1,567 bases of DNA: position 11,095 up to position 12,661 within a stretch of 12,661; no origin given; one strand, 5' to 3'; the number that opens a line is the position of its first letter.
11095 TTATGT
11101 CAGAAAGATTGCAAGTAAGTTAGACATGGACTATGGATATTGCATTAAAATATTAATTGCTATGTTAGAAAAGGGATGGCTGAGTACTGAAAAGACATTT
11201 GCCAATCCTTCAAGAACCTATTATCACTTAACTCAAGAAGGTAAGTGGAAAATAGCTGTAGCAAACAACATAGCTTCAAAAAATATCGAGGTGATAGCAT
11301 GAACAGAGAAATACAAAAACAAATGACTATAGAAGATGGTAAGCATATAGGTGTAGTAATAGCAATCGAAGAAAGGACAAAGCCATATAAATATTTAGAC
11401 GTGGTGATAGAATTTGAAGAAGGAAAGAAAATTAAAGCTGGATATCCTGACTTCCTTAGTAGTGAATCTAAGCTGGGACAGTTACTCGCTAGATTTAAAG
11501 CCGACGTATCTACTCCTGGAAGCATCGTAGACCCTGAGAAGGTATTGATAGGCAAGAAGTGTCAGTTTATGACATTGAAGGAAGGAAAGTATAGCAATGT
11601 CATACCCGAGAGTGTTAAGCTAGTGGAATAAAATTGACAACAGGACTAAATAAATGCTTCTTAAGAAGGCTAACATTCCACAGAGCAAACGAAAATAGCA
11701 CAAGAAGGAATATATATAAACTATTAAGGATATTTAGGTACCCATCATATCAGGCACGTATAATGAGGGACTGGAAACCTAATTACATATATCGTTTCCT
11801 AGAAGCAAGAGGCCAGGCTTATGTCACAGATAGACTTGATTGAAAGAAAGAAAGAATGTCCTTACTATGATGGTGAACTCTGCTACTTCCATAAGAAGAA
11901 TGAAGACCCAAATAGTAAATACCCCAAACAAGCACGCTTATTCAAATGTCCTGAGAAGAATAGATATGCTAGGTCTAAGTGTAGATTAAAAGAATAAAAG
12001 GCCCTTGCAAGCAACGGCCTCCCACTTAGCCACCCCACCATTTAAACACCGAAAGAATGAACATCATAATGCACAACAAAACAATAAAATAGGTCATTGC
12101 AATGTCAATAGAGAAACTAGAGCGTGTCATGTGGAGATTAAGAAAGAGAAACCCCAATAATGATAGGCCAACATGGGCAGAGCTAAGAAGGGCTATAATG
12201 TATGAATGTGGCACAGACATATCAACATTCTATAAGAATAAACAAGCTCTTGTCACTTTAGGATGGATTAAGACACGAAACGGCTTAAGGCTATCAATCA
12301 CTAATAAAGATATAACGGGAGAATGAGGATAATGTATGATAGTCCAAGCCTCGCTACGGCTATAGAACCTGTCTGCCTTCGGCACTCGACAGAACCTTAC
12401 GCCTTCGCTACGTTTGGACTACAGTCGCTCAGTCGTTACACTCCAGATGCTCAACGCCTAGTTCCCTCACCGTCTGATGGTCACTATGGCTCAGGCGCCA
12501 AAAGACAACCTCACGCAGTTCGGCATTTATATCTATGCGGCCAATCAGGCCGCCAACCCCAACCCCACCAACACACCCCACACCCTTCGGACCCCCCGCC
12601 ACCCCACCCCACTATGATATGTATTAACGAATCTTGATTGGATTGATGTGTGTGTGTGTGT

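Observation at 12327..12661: About 500 nt of non-coding DNA between the early block and terL, centred on a ~58% G+C island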

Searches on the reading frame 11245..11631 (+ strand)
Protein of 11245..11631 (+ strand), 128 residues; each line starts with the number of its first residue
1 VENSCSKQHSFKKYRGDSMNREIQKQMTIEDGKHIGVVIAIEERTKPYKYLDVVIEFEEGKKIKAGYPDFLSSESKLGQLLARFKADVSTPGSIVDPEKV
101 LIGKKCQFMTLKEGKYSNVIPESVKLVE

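Call 41: search_protein_families(library=pfam, proteins=[window:11245-11631:+], max_evalue=1)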
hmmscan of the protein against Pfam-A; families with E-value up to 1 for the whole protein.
window:11245-11631:+ (128 aa): 0 families

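Call 42: search_protein_families(library=phrogs, proteins=[window:11245-11631:+], max_evalue=1)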
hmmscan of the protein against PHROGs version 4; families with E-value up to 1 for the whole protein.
window:11245-11631:+ (128 aa): 0 families

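Call 69: search_protein_families(library=pfam, proteins=[window:11245-11631:+], max_evalue=5)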
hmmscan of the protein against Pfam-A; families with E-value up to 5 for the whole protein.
window:11245-11631:+ (128 aa): 0 families

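Call 78: find_homologous_proteins(query=window:11299-11628:+, max_evalue=0.001)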
Query window:11299-11628:+ (110 aa): 18 proteins with E <= 0.001 among 23 candidates.
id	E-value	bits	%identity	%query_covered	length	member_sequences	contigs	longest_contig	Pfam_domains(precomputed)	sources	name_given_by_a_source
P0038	4.0e-64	231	100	100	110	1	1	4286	-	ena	-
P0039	1.9e-42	161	67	99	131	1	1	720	-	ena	-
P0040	6.4e-42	160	69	97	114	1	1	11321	-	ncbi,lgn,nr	ncbi:MAG: hypothetical protein U9N86_10345 [Bacteroidota bacterium]|nr:hypothetical protein [Bactero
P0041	1.5e-39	152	66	97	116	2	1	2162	-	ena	-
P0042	2.0e-38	148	63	97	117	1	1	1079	-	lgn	-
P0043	8.8e-37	143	58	99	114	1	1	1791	-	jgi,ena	-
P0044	2.5e-36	142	60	100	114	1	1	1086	-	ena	-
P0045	1.3e-32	130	63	90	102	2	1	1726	-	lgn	-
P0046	4.0e-28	115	58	97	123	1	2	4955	-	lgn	-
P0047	5.8e-28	115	53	100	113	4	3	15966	-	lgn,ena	-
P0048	1.3e-26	111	53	97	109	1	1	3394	-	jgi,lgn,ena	-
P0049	7.7e-25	105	50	94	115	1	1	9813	-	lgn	-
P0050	2.8e-24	103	52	97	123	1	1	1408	-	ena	-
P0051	1.4e-23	101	52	97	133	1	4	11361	-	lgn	-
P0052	2.2e-23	100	50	97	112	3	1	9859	-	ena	-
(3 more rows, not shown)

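Call 89: predict_structure(alignment_id=A10)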
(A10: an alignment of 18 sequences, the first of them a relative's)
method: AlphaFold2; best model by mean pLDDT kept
length: 110 residues; sequences in the alignment: 18
mean_pLDDT: 91.8   pTM: 0.81
mean pLDDT of the five models: 91.8, 90.0, 89.9, 87.2, 86.3
residues with pLDDT >= 90: 82; 70-90: 27; 50-70: 1; < 50: 0
segments of 3 or more residues with pLDDT < 50: none
pLDDT, mean of each block of 10 residues (from residue 1): 76 93 94 95 92 94 95 91 97 88 93
secondary structure, 60 per line:
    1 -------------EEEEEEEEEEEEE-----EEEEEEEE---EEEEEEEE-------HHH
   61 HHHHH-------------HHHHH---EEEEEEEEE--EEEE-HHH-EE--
elements in order: E14-26 E32-39 E43-50 H58-65 H79-83 E87-95 E98-101

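Call 92: fold_search(model_id=the predicted structure, library=pdb)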
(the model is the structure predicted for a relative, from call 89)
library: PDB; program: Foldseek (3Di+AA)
matches with E <= 10: 949; with E <= 0.001: 3
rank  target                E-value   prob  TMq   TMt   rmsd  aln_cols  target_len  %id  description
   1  8s4t_A                1.3e-04  1.00  0.57  0.48   5.5       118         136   15  DNA bound structure of PrgE from plasmid pCF10 (released 2024-05-29)
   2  8s4s_A                2.3e-04  1.00  0.65  0.58   5.4       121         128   16  PrgE from plasmid pCF10 (released 2024-05-29)
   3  8s4s_B                3.1e-04  1.00  0.63  0.55   5.3       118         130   15  PrgE from plasmid pCF10 (released 2024-05-29)
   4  3u58_B                1.3e-02  1.00  0.40  0.23   4.4        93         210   11  Crystal Structure of the Tetrahymena telomerase processivity factor Teb1 AB (released 2011-12-28)
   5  3u58_C                1.4e-02  0.99  0.37  0.22   5.2        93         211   11  Crystal Structure of the Tetrahymena telomerase processivity factor Teb1 AB (released 2011-12-28)
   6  3u58_A                1.6e-02  0.99  0.38  0.22   5.2        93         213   11  Crystal Structure of the Tetrahymena telomerase processivity factor Teb1 AB (released 2011-12-28)
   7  3u4v_A                1.9e-02  0.96  0.37  0.36   8.2       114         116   12  Crystal Structure of the Tetrahymena telomerase processivity factor Teb1 OB-A (released 2011-12-28)
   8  6jde_B                2.3e-02  0.93  0.42  0.12   6.0       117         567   11  crystal structure of a DNA repair protein (released 2019-06-26)
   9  6htj_B                2.8e-02  0.98  0.34  0.32   6.0        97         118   13  Crystal structure of the translation recovery factor Trf from Sulfolobus solfataricus (released 2019-10-16)
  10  3u4v_B                3.0e-02  0.95  0.37  0.36   6.5       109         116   13  Crystal Structure of the Tetrahymena telomerase processivity factor Teb1 OB-A (released 2011-12-28)
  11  6htj_A                3.4e-02  0.98  0.34  0.32   5.8        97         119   13  Crystal structure of the translation recovery factor Trf from Sulfolobus solfataricus (released 2019-10-16)
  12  8vtz_A                3.6e-02  0.96  0.41  0.40   9.4       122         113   11  Crystal structure of Aquifex aeolicus Trbp111 (released 2024-08-07)
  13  5h34_A                3.8e-02  0.99  0.41  0.41   5.2       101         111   12  Crystal structure of the C-terminal domain of methionyl-tRNA synthetase (MetRS-C) in Nanoarchaeum equitans (released 2017-06-21)
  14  3ers                  4.5e-02  0.96  0.40  0.39   6.6       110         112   11  Crystal Structure of E. coli Trbp111 (released 2008-12-02)
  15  7d8s_C                4.5e-02  0.87  0.37  0.23  10.6       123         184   10  MITF bHLHLZ apo structure (released 2021-10-13)
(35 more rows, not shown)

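Call 97: search_protein_families(library=ncbifam, proteins=[window:11299-11628:+], max_evalue=1)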
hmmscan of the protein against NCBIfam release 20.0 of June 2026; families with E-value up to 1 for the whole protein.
window:11299-11628:+ (110 aa): 0 families

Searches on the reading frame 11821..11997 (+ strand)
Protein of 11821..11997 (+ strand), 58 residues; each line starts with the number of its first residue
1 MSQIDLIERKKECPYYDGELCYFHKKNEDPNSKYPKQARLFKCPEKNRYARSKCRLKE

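Call 41: search_protein_families(library=pfam, proteins=[window:11821-11997:+], max_evalue=1)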
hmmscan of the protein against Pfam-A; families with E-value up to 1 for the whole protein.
window:11821-11997:+ (58 aa): 0 families

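Call 42: search_protein_families(library=phrogs, proteins=[window:11821-11997:+], max_evalue=1)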
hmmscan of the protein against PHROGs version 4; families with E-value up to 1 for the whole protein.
window:11821-11997:+ (58 aa): 1 family
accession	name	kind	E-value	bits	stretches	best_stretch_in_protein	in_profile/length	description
phrog_34541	-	unknown function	0.096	14.1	1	1-34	1-35/64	-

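Call 69: search_protein_families(library=pfam, proteins=[window:11821-11997:+], max_evalue=5)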
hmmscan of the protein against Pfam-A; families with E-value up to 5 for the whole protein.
window:11821-11997:+ (58 aa): 0 families

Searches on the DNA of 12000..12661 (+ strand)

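Call 16: search_dna_similar(query=window:12000-12661:+, collection=phages, mode=distant)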
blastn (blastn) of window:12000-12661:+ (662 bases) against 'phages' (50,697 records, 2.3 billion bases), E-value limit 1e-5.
No match.

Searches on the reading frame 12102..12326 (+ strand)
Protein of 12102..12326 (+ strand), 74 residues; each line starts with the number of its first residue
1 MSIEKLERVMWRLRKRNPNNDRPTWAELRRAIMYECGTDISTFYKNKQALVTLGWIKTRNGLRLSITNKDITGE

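Call 38: find_encoding_contigs(protein=window:12102-12326:+, flank=3000, max_places=10)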
Protein window:12102-12326:+ (74 aa): 3 contigs read that carry it; 3 places shown.
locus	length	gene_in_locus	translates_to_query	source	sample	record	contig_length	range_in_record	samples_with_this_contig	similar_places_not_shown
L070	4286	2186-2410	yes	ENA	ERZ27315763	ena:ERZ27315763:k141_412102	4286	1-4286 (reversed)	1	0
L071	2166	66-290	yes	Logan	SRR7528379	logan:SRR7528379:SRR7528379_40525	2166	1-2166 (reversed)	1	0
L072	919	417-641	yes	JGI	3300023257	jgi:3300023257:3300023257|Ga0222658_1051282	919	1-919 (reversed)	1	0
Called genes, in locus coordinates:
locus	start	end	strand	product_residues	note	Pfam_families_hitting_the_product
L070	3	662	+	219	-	?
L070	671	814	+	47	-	-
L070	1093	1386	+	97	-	-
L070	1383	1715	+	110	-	-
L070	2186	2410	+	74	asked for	-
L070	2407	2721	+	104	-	-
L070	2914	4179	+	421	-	PF03237:Terminase_6N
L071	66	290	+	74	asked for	-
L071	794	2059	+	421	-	PF03237:Terminase_6N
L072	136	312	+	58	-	-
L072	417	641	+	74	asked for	-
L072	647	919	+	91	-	?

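Call 41: search_protein_families(library=pfam, proteins=[window:12102-12326:+], max_evalue=1)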
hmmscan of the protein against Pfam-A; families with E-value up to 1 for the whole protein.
window:12102-12326:+ (74 aa): 2 families
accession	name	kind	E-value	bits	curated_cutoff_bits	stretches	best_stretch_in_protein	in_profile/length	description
PF22194.2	F-93_WHD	-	0.047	14.2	28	1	36-69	25-61/62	F-93, winged-helix domain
PF21789.3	TNP-like_RNaseH_C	-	0.19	12.2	24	1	1-30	3-32/35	TNP-like, RNase H C-terminal domain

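Call 42: search_protein_families(library=phrogs, proteins=[window:12102-12326:+], max_evalue=1)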
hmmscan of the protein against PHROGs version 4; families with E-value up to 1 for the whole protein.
window:12102-12326:+ (74 aa): 3 families
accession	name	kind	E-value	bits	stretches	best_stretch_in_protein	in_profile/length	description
phrog_6923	-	unknown function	0.026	15.6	1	4-33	22-51/64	-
phrog_11046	-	transcription regulation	0.28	12.1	1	32-61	29-58/94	transcriptional regulator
phrog_22759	-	unknown function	0.31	11.8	1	44-69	10-35/54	-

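Call 52: find_homologous_proteins(query=window:12102-12323:+, max_evalue=0.001)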
Query window:12102-12323:+ (74 aa): 37 proteins with E <= 0.001 among 37 candidates.
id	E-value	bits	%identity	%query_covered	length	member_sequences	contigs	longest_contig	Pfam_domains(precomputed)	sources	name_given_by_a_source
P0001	3.1e-43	162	100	100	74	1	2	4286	-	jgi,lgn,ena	-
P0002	7.3e-29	117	72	100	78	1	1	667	-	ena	-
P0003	4.9e-27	111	65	100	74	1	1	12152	-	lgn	-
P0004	6.3e-27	110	72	96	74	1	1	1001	-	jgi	-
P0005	1.1e-24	103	65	97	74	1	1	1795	-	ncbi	-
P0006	3.9e-23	98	66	100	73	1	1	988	-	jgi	jgi:hypothetical protein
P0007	3.3e-22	95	63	97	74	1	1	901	-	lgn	-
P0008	6.2e-22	95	62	100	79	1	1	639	-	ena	-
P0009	9.5e-22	94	65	100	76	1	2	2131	-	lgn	-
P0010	4.5e-21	92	59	100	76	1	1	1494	-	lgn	-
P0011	5.0e-21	92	63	97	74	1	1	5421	-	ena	-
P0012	5.3e-21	92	68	84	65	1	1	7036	-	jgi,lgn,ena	-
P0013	2.5e-20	90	58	99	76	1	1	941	-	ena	-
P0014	2.7e-20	89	59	100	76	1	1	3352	-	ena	-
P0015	3.0e-20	89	58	99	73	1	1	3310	-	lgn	-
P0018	1.8e-19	87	64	97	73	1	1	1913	-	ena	-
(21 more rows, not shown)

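Call 53: find_encoding_contigs(protein=P0003, flank=2000, max_places=3)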
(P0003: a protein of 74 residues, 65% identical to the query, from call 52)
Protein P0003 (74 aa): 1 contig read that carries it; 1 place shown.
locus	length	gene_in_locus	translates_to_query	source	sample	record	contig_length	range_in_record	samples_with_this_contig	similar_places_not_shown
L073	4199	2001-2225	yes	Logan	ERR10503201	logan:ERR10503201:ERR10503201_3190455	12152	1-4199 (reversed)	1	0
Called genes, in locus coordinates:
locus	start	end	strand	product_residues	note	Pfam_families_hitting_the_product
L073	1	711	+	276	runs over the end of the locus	-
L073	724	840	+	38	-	-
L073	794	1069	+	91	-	-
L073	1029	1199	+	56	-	-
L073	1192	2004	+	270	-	-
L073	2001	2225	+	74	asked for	-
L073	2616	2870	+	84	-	-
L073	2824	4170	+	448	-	PF03237:Terminase_6N (weak)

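Call 54: find_encoding_contigs(protein=P0004, flank=2000, max_places=3)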
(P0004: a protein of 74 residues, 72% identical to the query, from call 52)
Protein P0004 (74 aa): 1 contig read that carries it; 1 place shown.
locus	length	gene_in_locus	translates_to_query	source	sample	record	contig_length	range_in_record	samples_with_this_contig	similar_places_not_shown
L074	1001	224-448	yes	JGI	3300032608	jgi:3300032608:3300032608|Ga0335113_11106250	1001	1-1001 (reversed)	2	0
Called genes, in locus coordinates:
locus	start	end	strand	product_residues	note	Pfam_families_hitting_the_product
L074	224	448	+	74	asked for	-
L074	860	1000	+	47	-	?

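Call 55: find_encoding_contigs(protein=P0002, flank=2000, max_places=3)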
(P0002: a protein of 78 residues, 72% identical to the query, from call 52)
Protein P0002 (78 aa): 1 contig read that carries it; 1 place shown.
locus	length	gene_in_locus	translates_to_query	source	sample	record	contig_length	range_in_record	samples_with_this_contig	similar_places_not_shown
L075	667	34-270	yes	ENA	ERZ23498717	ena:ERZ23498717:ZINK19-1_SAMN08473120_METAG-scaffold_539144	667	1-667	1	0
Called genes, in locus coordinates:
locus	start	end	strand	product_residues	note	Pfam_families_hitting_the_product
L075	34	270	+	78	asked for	-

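Call 56: find_encoding_contigs(protein=P0005, flank=2000, max_places=3)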
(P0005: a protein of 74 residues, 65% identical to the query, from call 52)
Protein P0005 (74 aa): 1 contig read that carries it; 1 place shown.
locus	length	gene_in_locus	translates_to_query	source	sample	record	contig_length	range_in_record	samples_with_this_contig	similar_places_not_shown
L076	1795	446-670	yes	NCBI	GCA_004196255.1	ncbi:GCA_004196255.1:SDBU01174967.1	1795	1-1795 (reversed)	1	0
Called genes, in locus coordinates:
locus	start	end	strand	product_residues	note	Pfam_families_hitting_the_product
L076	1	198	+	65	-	?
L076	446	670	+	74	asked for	-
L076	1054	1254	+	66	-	-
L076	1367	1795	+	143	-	?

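Call 59: find_encoding_contigs(protein=P0009, flank=1500, max_places=3)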
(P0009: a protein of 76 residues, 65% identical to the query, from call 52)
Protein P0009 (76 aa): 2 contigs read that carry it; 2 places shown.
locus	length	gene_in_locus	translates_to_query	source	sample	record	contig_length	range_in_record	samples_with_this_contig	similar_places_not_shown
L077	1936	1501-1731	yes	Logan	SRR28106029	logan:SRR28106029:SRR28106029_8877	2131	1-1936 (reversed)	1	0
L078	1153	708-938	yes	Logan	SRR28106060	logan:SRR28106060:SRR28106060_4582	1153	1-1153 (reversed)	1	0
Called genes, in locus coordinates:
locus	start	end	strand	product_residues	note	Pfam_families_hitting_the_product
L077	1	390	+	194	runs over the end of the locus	?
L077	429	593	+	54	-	-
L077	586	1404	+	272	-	-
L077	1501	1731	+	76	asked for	-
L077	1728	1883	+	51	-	-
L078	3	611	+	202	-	?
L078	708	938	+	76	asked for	-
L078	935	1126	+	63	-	-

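Call 60: find_encoding_contigs(protein=P0012, flank=1500, max_places=3)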
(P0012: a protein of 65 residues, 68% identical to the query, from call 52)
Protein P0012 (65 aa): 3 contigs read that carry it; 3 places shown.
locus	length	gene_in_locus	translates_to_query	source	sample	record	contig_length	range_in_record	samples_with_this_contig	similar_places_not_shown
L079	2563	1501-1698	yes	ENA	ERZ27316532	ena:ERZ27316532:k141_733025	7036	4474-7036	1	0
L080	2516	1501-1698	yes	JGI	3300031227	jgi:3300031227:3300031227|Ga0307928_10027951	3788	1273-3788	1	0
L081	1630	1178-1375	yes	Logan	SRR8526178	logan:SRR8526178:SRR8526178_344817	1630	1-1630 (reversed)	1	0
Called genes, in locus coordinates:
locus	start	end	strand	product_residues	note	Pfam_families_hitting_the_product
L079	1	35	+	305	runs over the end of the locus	-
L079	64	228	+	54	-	-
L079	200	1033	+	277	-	-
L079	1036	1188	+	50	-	-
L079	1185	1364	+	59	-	-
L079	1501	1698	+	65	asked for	-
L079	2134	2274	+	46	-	-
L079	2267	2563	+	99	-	?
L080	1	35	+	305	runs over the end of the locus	-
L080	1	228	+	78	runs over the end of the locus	-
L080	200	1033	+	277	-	-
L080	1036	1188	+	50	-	-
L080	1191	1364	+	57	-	-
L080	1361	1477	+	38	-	-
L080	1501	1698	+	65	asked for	-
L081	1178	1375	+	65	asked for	-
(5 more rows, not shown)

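Call 61: find_encoding_contigs(protein=P0006, flank=1500, max_places=3)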
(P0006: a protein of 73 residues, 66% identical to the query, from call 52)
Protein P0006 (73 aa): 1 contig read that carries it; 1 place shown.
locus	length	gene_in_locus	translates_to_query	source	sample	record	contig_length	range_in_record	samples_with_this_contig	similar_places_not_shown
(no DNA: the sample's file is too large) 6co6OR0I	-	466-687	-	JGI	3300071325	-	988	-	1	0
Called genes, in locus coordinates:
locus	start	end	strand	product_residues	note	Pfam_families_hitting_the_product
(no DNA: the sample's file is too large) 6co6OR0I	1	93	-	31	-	?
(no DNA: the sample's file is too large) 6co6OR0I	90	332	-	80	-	-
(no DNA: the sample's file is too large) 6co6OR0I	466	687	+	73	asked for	-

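Call 62: find_encoding_contigs(protein=P0018, flank=1500, max_places=3)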
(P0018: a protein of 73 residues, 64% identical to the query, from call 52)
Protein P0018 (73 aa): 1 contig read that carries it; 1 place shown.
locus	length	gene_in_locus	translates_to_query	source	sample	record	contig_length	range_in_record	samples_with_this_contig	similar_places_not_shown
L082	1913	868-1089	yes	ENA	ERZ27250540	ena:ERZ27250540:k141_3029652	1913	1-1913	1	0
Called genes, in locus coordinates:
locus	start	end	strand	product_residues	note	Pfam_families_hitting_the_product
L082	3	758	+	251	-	?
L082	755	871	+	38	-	-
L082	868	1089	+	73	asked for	-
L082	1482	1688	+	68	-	-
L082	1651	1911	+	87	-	?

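Call 63: find_encoding_contigs(protein=P0011, flank=1500, max_places=3)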
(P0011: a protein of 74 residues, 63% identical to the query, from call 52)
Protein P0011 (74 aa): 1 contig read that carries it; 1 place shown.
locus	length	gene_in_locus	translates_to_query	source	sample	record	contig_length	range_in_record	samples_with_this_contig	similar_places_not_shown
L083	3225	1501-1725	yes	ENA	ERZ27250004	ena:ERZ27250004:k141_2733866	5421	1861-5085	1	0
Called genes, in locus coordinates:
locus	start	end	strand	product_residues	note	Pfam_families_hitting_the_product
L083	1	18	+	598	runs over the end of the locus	-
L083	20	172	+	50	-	-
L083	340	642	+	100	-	-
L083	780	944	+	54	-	-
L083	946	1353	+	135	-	-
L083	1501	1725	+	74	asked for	-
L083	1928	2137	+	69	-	-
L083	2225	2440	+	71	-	-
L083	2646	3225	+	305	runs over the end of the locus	?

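Call 70: search_protein_families(library=pfam, proteins=[L073:1192-2004:+, L079:200-1033:+, L077:586-1404:+, L083:946-1353:+, L082:3-758:+], max_evalue=1)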
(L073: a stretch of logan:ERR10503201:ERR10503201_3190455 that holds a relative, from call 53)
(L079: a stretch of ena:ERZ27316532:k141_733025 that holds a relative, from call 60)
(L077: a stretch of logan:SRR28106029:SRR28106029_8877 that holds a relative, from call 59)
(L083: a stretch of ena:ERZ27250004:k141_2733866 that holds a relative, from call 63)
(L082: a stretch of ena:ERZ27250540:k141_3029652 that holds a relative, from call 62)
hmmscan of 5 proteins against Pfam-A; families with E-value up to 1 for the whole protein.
L073:1192-2004:+ (270 aa): 1 family
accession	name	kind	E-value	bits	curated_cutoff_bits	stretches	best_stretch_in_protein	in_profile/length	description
PF05531.17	NPV_P10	-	0.02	15.8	29.8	1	217-258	25-66/75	Nucleopolyhedrovirus P10 protein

L079:200-1033:+ (277 aa): 2 families
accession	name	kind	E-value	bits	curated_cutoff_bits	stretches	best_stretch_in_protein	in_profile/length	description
PF08025.16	Antimicrobial_3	-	0.19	12.2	25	1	63-80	2-19/37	Spider antimicrobial peptide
PF08784.17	RPA_C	-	0.2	12.8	22.6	1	23-66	49-95/106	Replication protein A C terminal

L077:586-1404:+ (272 aa): 5 families
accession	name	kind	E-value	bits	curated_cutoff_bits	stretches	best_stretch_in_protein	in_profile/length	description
PF23338.1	PTHB1_hp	-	0.013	16.4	27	1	178-251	17-90/104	PTHB1 hairpin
PF05531.17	NPV_P10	-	0.045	14.7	29.8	1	216-248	24-56/75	Nucleopolyhedrovirus P10 protein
PF18220.6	BspA_v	-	0.051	13.9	25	1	153-193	2-38/150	Adhesin BspA variable domain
PF21476.4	PF0610-like_N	-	0.083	13.6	33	1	28-57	12-41/50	PF0610-like, N-terminal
PF13443.12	HTH_26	-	0.12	13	22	0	30-50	10-30/63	Cro/C1-type HTH DNA-binding domain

L083:946-1353:+ (135 aa): 0 families

L082:3-758:+ (251 aa): 0 families

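Call 87: predict_structure(alignment_id=A9)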
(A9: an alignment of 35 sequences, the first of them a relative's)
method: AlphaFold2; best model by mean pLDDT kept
length: 74 residues; sequences in the alignment: 35
mean_pLDDT: 90.3   pTM: 0.77
mean pLDDT of the five models: 90.3, 89.7, 89.2, 88.7, 87.6
residues with pLDDT >= 90: 54; 70-90: 17; 50-70: 3; < 50: 0
segments of 3 or more residues with pLDDT < 50: none
pLDDT, mean of each block of 10 residues (from residue 1): 88 91 94 93 94 92 89 68
secondary structure, 60 per line:
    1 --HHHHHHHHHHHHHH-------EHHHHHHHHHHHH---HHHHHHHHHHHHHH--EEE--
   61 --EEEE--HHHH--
elements in order: H3-16 H25-36 H40-53 E56-58 E63-66 H69-72

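Call 91: fold_search(model_id=the predicted structure, library=pdb)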
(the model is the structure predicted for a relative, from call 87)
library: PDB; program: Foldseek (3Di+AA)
matches with E <= 10: 1266; with E <= 0.001: 0
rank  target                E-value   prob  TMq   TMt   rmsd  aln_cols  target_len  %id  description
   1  2g7u_A                4.8e-03  1.00  0.54  0.20   4.0        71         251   25  2.3 A structure of putative catechol degradative operon regulator from Rhodococcus sp. RHA1 (released 2006-04-04)
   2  2g7u_C                1.1e-02  0.99  0.53  0.20   3.9        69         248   25  2.3 A structure of putative catechol degradative operon regulator from Rhodococcus sp. RHA1 (released 2006-04-04)
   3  2g7u_B                1.9e-02  0.99  0.56  0.21   3.9        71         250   25  2.3 A structure of putative catechol degradative operon regulator from Rhodococcus sp. RHA1 (released 2006-04-04)
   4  6lbs_A                2.2e-02  0.99  0.61  0.35   3.9        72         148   14  Crystal structure of yeast Stn1 (released 2020-07-15)
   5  7y3h                  2.5e-02  0.98  0.53  0.14   4.0        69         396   16  Crystal Structure of Diels-Alderase ApiI in complex with SAM and product (released 2023-06-14)
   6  7y43_A                2.8e-02  0.99  0.62  0.59   3.3        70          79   21  Crystal structure of the KAT6A WH domain and its bound double stranded DNA (released 2023-01-18)
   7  7wuy_A                2.8e-02  0.97  0.53  0.14   3.9        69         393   16  The crystal structure of FinI in complex with SAM and fischerin (released 2023-02-15)
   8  6lbs_D                3.2e-02  0.98  0.57  0.32   4.0        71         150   13  Crystal structure of yeast Stn1 (released 2020-07-15)
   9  1yqa_MODEL_1_A        3.5e-02  0.99  0.63  0.55   2.9        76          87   13  Engineering the structural stability and functional properties of the GI domain into the intrinsically unfolde (released 2005-05-24)
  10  8gx4                  3.5e-02  0.97  0.53  0.14   4.0        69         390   16  Crystal structure of Diels-Alderase ApiI in complex with SAM (released 2023-09-20)
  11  6qpq_B                3.7e-02  0.96  0.56  0.52   4.1        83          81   13  The structure of the cohesin head module elucidates the mechanism of ring opening (released 2020-02-05)
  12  2ia2_C                3.9e-02  0.98  0.55  0.21   3.5        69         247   22  The crystal structure of a putative transcriptional regulator RHA06195 from Rhodococcus sp. RHA1 (released 2006-10-10)
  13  6qpq_D                3.9e-02  0.97  0.57  0.53   4.0        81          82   12  The structure of the cohesin head module elucidates the mechanism of ring opening (released 2020-02-05)
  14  7wup_B                3.9e-02  0.97  0.54  0.14   4.0        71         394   15  The crystal structure of ApiI (released 2023-02-15)
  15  4hw0_C                4.2e-02  0.97  0.57  0.48   3.1        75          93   19  Crystal structure of Sso10a-2, a DNA-binding protein from Sulfolobus solfataricus (released 2013-10-30)
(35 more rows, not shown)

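Call 96: search_solved_structures(query=A12, max_evalue=10)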
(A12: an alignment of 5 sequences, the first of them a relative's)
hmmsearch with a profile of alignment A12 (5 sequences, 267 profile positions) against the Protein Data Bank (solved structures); distinct sequences matched with E-value up to 10: 4.
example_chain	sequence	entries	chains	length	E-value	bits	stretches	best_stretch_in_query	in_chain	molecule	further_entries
1hm6_A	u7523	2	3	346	0.13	14.6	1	143-222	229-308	ANNEXIN 1 | ANNEXIN I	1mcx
1eg0_J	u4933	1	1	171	0.78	12.1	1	38-137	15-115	PROTEIN (RIBOSOMAL PROTEIN L6)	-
1c04_B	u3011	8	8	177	0.87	11.9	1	38-137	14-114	RIBOSOMAL PROTEIN L6 | 50S RIBOSOMAL PROTEIN L6 | PROTEIN (RIBOSOMAL PROTEIN L6)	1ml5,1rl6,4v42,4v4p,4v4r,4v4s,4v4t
487d_J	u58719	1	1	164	0.92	11.8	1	39-137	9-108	50S ribosomal protein L6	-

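Call 97: search_protein_families(library=ncbifam, proteins=[L073:1192-2001:+, L079:200-1030:+, window:12102-12323:+], max_evalue=1)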
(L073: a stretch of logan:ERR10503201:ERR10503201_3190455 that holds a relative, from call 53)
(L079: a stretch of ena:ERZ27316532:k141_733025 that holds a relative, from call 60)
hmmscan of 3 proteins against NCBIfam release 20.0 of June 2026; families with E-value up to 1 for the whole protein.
L073:1192-2001:+ (270 aa): 1 family
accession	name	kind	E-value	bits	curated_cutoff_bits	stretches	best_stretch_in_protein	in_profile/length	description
TIGR02261.1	benz_CoA_red_D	equivalog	0.041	13.1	312.85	1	125-165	152-191/262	benzoyl-CoA reductase subunit D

L079:200-1030:+ (277 aa): 0 families

window:12102-12323:+ (74 aa): 0 families
